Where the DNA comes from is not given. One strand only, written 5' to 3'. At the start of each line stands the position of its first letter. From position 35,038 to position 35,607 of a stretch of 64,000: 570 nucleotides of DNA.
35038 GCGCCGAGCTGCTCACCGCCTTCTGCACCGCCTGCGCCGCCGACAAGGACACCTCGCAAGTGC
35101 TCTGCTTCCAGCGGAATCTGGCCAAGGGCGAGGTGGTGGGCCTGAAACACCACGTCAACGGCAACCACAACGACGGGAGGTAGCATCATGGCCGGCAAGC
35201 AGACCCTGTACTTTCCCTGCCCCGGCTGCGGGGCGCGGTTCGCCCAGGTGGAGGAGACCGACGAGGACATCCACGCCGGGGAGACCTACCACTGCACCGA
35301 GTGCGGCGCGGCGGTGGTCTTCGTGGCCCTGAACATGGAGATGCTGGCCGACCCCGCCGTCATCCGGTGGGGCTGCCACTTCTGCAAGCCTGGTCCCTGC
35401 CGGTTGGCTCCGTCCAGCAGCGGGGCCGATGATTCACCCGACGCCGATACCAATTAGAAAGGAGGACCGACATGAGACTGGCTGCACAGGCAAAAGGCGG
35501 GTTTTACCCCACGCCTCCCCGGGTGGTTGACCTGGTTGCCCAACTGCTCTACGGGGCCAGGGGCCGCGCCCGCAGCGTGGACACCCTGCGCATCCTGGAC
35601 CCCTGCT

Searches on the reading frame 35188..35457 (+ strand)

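Call 13: search_protein_families(library=pfam, proteins=[window:35188-35457:+], max_evalue=0.001)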
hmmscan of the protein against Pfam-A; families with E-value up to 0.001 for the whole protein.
window:35188-35457:+ (89 aa): 0 families

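Call 89: search_protein_families(library=phrogs, proteins=[window:35188-35457:+], max_evalue=0.01)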
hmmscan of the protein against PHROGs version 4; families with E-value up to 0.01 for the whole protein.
window:35188-35457:+ (89 aa): 3 families
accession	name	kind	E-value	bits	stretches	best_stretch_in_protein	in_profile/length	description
phrog_5602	-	unknown function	3.5e-05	24.4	1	9-41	19-50/60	-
phrog_9369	-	unknown function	0.00072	20.3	0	27-66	5-46/69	-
phrog_2306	-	unknown function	0.0061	17.6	1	29-61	5-37/70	-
